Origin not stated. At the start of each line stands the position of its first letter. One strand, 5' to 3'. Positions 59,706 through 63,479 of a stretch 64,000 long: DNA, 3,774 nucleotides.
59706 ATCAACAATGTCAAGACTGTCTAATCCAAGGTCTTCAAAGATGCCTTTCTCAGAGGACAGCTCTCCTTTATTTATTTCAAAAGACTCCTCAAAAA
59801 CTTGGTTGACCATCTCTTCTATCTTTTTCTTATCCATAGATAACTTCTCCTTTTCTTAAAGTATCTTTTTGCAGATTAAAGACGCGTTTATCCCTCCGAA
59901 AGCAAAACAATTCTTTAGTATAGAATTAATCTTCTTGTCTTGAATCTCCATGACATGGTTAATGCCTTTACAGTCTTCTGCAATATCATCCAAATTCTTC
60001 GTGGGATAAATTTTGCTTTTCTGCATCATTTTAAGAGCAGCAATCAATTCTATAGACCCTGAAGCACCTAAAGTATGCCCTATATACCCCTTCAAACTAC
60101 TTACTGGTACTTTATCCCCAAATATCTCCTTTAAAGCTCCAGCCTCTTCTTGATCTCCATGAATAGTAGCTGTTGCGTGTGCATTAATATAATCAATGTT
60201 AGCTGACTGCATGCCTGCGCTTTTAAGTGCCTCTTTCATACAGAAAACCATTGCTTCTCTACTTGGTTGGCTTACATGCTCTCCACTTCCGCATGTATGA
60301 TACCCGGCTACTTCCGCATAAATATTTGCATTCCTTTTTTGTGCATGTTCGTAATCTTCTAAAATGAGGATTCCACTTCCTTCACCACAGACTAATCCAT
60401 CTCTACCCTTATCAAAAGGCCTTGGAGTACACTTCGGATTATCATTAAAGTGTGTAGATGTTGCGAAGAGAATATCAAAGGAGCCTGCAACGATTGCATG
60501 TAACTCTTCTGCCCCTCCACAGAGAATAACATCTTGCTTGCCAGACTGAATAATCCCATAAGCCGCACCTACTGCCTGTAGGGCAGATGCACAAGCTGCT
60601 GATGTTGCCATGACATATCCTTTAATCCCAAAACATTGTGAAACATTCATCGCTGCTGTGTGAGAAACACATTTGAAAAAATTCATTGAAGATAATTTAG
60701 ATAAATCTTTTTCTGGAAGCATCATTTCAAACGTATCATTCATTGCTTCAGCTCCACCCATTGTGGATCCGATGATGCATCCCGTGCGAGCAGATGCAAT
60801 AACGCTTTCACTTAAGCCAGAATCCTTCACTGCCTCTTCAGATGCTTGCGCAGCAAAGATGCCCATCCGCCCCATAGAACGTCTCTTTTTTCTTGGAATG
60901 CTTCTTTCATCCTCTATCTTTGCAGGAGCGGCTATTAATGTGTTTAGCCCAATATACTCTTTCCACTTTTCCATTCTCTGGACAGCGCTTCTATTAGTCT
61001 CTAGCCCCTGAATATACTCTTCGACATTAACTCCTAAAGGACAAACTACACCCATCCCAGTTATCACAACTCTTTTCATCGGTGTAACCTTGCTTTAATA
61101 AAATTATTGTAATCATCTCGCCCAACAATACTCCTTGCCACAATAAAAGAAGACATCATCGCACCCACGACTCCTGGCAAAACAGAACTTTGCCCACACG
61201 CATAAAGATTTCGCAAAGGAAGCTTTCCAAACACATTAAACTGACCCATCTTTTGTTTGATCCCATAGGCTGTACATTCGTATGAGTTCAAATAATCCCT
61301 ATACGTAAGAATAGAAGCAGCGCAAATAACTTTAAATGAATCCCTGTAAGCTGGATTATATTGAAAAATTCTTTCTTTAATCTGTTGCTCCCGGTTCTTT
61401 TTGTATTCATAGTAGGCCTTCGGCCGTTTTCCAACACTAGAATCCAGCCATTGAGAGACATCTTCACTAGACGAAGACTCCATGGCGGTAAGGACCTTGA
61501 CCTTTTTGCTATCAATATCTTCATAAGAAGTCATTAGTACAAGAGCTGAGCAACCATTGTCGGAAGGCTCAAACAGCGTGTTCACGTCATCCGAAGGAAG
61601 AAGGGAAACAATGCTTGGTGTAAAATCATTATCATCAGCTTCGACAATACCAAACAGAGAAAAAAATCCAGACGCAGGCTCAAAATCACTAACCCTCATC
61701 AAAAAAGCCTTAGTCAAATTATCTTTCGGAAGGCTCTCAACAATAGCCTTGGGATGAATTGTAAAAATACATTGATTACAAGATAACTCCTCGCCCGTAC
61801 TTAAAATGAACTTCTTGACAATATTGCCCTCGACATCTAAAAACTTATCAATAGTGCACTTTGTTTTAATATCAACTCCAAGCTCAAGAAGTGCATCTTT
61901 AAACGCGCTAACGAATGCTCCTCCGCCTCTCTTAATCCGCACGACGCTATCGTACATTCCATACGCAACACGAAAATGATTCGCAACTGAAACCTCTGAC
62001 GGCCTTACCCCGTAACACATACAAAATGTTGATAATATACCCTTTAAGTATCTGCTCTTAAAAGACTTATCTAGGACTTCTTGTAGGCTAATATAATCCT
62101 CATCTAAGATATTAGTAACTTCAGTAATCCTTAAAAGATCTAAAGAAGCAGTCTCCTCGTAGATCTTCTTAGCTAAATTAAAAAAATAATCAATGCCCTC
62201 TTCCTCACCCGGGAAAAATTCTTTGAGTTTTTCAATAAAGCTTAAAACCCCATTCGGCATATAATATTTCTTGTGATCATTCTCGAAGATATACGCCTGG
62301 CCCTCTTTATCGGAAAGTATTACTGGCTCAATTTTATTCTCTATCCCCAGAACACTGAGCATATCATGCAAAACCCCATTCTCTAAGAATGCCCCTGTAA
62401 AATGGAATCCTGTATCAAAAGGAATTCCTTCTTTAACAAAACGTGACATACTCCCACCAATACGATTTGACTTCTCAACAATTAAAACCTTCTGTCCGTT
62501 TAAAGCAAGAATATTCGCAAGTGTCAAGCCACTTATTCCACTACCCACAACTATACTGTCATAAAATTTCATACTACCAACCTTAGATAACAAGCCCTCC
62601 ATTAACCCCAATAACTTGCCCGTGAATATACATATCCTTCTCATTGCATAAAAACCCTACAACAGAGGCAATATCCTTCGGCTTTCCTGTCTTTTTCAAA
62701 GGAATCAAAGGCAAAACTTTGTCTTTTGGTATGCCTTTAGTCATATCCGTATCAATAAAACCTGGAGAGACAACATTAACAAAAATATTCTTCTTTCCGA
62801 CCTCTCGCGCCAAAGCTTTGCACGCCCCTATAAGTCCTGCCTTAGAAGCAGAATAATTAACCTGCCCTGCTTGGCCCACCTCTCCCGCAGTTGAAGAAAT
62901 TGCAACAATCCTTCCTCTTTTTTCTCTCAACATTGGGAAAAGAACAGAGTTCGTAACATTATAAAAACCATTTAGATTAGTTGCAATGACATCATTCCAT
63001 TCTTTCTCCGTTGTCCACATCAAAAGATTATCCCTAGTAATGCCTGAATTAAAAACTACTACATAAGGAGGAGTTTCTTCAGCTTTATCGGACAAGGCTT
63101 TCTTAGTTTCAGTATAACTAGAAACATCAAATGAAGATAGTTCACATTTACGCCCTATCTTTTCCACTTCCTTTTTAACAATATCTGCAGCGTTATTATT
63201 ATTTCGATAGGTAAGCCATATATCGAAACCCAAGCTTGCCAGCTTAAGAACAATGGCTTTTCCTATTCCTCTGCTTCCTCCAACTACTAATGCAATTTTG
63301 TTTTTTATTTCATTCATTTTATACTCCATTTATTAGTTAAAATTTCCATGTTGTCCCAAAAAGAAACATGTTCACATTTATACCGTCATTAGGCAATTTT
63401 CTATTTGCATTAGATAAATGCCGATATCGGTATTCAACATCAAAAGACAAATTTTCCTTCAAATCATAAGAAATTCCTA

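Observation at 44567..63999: Lipid A-type enzymes (PagL-like OMP, LpxL-like and PlsC-like acyltransferases, GT2) suggest the product is grafted onto a membrane lipid and moved to the outer membrane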

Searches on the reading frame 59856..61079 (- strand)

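Call 4: search_protein_families(library=pfam, proteins=[window:59856-61079:-], max_evalue=0.01)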
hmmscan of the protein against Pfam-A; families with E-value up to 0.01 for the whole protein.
window:59856-61079:- (407 aa): 4 families
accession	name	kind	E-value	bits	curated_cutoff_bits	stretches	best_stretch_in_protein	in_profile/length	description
PF00109.32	ketoacyl-synt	-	1.5e-40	139.8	20.8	1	1-246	1-252/252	Beta-ketoacyl synthase, N-terminal domain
PF02801.28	Ketoacyl-synt_C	-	5.6e-29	101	20.8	1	254-363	1-118/119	Beta-ketoacyl synthase, C-terminal domain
PF00108.29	Thiolase_N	-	0.00011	22.1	26.4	1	153-193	75-115/260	Thiolase, N-terminal domain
PF02803.24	Thiolase_C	-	0.0044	17.1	27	0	276-355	23-100/123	Thiolase, C-terminal domain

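Call 30: search_protein_families(library=ncbifam, proteins=[window:59856-61079:-], max_evalue=0.001)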
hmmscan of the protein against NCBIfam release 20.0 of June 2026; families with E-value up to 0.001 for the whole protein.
window:59856-61079:- (407 aa): 34 families (the best 25 are shown)
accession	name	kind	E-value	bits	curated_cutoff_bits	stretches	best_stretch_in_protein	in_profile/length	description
NF006587.0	PRK09116.1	equivalog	7e-134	446.6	470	1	1-406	1-407/408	beta-ketoacyl-ACP synthase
TIGR03150.1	fabF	equivalog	1.7e-107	359.6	493.75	1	2-404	1-407/407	beta-ketoacyl-ACP synthase II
NF005589.0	PRK07314.1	subfamily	5.7e-103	344.8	387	1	1-406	3-412/413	beta-ketoacyl-ACP synthase II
NF005935.0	PRK07967.1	equivalog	2.8e-98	329.4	630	1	1-406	1-404/406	beta-ketoacyl-ACP synthase I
NF004970.0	PRK06333.1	subfamily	1.2e-94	317.6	525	1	1-405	3-421/424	beta-ketoacyl-ACP synthase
NF006274.0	PRK08439.1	equivalog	1.9e-75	254.2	621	1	1-406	1-406/406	beta-ketoacyl-ACP synthase II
NF006434.0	PRK08722.1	equivalog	2.2e-67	227.8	759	1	2-406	4-414/414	beta-ketoacyl-ACP synthase II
NF005490.0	PRK07103.1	equivalog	6.6e-67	226.4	445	1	1-405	3-412/414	polyketide beta-ketoacyl:acyl carrier protein synthase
NF004618.0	PRK05952.1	equivalog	2.3e-62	211.1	455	1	3-404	3-381/384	beta-ketoacyl-ACP synthase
NF005076.0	PRK06501.1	equivalog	5.8e-61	206.6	629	1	4-403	13-420/425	beta-ketoacyl-ACP synthase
NF005916.1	PRK07910.1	equivalog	2.1e-59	201.5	560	1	3-402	13-414/418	KasA/KasB family beta-ketoacyl-ACP synthase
NF006618.0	PRK09185.1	subfamily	1.5e-58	198.7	407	1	1-404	2-391/394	beta-ketoacyl-ACP synthase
NF058662.1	cispenta_AmcF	equivalog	1.1e-45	156.2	325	1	4-403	2-367/369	cispentacin biosynthesis acyltransferase subunit AmcF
NF045894.1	PKS_plus_SDR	equivalog_domain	1.5e-27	95.7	1740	1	79-364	97-377/1515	type I polyketide synthase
NF041183.1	Pks2_ls1_myc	equivalog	2.9e-26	90.7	2400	1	78-373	96-382/2086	sulfolipid-1 biosynthesis phthioceranic/hydroxyphthioceranic acid synthase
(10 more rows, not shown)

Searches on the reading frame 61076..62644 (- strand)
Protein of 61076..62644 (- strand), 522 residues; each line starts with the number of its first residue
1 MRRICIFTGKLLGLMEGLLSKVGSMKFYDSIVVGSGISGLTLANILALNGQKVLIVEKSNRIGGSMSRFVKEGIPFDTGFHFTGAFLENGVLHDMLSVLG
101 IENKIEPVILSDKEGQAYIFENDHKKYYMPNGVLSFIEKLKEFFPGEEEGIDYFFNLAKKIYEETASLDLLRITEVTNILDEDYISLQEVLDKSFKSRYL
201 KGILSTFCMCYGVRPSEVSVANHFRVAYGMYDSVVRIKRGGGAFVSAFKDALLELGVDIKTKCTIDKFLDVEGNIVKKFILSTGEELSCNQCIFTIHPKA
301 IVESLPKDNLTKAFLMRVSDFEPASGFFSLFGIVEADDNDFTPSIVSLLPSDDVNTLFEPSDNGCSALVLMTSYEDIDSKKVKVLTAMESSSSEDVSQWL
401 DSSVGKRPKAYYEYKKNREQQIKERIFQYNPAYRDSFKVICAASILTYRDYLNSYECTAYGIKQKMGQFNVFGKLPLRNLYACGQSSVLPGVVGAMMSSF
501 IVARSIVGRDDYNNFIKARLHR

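Call 4: search_protein_families(library=pfam, proteins=[window:61076-62644:-], max_evalue=0.01)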
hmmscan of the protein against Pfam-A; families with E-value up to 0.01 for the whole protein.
window:61076-62644:- (522 aa): 11 families
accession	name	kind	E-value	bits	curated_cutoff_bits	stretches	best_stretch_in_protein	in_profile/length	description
PF01593.30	Amino_oxidase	-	3.8e-15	56.6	19.8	1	37-368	1-331/443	Flavin containing amine oxidoreductase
PF13450.12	NAD_binding_8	-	9.1e-13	48.7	21.9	1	32-96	1-65/68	NAD(P)-binding Rossmann-like domain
PF01266.30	DAO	-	9.3e-07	29.1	27.9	1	30-68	2-41/353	FAD dependent oxidoreductase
PF12831.13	FAD_oxidored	-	4e-06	26.8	27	1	29-102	1-71/416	FAD dependent oxidoreductase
PF00890.30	FAD_binding_2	-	1.3e-05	25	20.4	1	29-65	1-37/414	FAD binding domain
PF07992.20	Pyr_redox_2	-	4.5e-05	23.4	26.1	0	31-67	146-182/291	Pyridine nucleotide-disulphide oxidoreductase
PF01946.23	Thi4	-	0.00012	21.8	26.2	1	27-66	17-57/235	Thi4 family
PF00070.33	Pyr_redox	-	0.00018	22.4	22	1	31-63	3-35/82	Pyridine nucleotide-disulphide oxidoreductase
PF03486.20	HI0933_like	-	0.00032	20.6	50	0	29-63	2-36/244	HI0933-like protein Rossmann domain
PF01494.25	FAD_binding_3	-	0.00057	19.7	22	1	29-60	3-34/349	FAD binding domain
PF00996.24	GDI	-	0.0032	16.5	23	1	28-66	5-43/436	GDP dissociation inhibitor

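Call 7: search_protein_families(library=ncbifam, proteins=[window:61076-62644:-], max_evalue=0.01)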
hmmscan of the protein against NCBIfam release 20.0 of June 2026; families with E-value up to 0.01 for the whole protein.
window:61076-62644:- (522 aa): 65 families (the best 25 are shown)
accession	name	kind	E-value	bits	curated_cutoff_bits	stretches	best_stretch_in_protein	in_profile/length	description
TIGR02733.1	desat_CrtD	equivalog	1.9e-21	76.3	549.7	2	280-507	274-489/492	C-3',4' desaturase CrtD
TIGR02730.1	carot_isom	equivalog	3.4e-17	62.4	586.9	1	28-503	1-485/493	carotenoid isomerase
TIGR02734.1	crtI_fam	subfamily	4.9e-15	55.2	238.1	1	31-293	2-268/504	phytoene desaturase family protein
NF058655.1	CrtID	equivalog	1.6e-13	50.4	640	1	31-275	2-253/478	bifunctional phytoene desaturase/3,4-desaturase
NF005560.0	PRK07233.1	equivalog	1.8e-12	46.8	252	1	31-106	4-77/435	hypothetical protein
NF045637.1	carotdesatCrtDProt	equivalog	1.8e-12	46.6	580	1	31-305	2-284/485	1-hydroxycarotenoid 3,4-desaturase CrtD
TIGR00562.1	proto_IX_ox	equivalog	7.9e-11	41.2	97.85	1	30-225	5-179/470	protoporphyrinogen oxidase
NF042421.1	hydcarot_desat_CrtD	equivalog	2.4e-09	36.2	500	1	30-172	4-141/487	1-hydroxycarotenoid 3,4-desaturase CrtD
TIGR00031.1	UDP-GALP_mutase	equivalog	6e-09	35.3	303.75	1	28-67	2-41/378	UDP-galactopyranose mutase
NF045689.1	BCarotKetCrtO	equivalog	1.9e-08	33.3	1000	1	25-84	1-59/563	beta-carotene ketolase CrtO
NF004789.0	PRK06134.1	subfamily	3.9e-08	32.3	747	1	28-65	13-50/581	FAD-dependent oxidoreductase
NF053556.1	prodigi_MAP_PigB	equivalog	3.9e-07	28.9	850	1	26-104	153-229/659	prodigiosin MAP biosynthesis oxidoreductase PigB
NF008845.0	PRK11883.1-5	equivalog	4.7e-07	28.4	560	1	31-134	8-110/468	protoporphyrinogen oxidase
NF009477.0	PRK12843.1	equivalog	1.7e-06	26.8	758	1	24-66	13-55/578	FAD-dependent oxidoreductase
TIGR00292.1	TIGR00292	equivalog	3.9e-06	26.3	148.3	1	26-66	20-60/254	sulfide-dependent adenosine diphosphate thiazole synthase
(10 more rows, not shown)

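Call 69: find_related_loci(query=A2, collection=metagenome_contigs, flank=6000)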
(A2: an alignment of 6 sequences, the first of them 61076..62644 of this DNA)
Query A2 (522 aa) in metagenome_contigs; peptide patterns used: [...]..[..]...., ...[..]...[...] (x = any residue, [..] = any of these).
600 stretches matched a pattern (row limit reached: there are more); 289 encode a relative of the query (tblastn E <= 1e-3); the best 80 are kept; 80 distinct loci.
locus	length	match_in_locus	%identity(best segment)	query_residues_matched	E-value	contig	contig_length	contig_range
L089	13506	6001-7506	62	25-522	0e+0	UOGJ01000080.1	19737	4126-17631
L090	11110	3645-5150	53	21-520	0e+0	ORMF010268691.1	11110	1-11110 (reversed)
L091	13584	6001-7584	52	2-521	0e+0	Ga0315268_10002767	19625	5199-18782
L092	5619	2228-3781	51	2-520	0e+0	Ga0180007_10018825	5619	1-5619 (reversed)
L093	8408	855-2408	51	2-520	0e+0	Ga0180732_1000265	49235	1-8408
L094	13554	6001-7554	51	2-520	0e+0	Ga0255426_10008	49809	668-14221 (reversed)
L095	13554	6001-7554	51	2-520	0e+0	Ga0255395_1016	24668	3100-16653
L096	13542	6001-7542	51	2-516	1e-180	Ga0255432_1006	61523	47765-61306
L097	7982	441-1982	51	2-516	0e+0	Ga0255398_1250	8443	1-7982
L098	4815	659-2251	52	2-520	0e+0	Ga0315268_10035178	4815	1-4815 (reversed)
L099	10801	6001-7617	50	2-520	5e-180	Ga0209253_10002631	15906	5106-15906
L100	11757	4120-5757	51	2-521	5e-179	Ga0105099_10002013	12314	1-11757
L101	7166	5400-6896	53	25-520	4e-180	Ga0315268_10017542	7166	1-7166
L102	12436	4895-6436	50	2-516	5e-178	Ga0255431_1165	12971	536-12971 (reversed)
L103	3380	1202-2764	51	2-520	0e+0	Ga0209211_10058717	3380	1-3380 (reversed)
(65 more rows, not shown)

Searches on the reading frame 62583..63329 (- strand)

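Call 4: search_protein_families(library=pfam, proteins=[window:62583-63329:-], max_evalue=0.01)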
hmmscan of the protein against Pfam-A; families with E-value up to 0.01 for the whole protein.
window:62583-63329:- (248 aa): 5 families
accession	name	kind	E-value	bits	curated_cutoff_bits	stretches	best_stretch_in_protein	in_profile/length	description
PF13561.12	adh_short_C2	-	9e-49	166.6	27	1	19-246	5-235/236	Enoyl-(Acyl carrier protein) reductase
PF00106.31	adh_short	-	2e-48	164.9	26.6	1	11-203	1-193/195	short chain dehydrogenase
PF08659.16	KR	-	6.8e-15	55.9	22.6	1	14-166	4-156/180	KR domain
PF01370.27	Epimerase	-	0.0018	18.1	20.9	1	13-177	1-160/240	NAD dependent epimerase/dehydratase family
PF23441.1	SDR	-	0.0026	17.6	27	1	139-245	140-254/258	SDR-like rossmann domain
